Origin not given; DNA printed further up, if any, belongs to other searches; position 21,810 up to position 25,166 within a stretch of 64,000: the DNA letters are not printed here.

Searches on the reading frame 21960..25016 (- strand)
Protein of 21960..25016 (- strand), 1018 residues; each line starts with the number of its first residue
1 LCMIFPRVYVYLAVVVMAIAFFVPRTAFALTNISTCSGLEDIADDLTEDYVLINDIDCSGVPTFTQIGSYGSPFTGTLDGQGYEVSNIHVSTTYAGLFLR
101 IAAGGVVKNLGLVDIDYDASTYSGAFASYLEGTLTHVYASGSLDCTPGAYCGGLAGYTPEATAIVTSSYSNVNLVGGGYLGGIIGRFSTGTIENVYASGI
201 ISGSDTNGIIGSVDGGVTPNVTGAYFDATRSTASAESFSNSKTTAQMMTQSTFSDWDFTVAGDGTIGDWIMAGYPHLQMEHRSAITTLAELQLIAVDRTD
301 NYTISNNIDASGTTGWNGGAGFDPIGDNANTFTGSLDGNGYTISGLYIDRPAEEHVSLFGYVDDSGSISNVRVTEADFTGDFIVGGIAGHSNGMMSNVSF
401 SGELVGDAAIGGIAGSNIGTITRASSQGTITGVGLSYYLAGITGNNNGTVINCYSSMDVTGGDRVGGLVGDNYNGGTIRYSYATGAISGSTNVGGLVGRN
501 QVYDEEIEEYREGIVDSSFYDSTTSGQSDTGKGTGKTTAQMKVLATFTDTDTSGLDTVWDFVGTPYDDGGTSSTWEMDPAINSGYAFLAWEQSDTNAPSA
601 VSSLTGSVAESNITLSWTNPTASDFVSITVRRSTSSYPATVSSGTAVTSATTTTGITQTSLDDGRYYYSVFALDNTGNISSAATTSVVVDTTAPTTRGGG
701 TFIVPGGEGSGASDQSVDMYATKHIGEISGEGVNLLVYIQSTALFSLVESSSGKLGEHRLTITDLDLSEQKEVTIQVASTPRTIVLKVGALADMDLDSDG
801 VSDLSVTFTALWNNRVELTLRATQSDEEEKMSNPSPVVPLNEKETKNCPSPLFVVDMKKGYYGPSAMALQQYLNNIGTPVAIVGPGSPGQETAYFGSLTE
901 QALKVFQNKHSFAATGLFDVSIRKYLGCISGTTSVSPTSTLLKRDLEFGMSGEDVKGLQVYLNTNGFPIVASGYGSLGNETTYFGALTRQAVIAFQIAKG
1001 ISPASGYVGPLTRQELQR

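Call 8: search_protein_families(library=pfam, proteins=[window:21960-25016:-], max_evalue=0.001)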
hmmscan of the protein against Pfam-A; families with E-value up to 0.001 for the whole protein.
window:21960-25016:- (1018 aa): 3 families
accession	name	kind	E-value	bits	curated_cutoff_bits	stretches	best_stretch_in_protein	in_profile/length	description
PF01471.23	PG_binding_1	-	6.3e-20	71.6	23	2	951-1015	1-56/57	Putative peptidoglycan binding domain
PF07581.17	Glug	-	6.9e-12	45.4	20.5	0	463-488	3-28/28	The GLUG motif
PF19077.6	Big_13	-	0.00032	21.6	27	1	620-691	35-102/102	Bacterial Ig-like domain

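Call 9: search_protein_families(library=padloc, proteins=[window:21960-25016:-], max_evalue=0.001)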
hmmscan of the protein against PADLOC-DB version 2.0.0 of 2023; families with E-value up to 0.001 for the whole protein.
window:21960-25016:- (1018 aa): 0 families
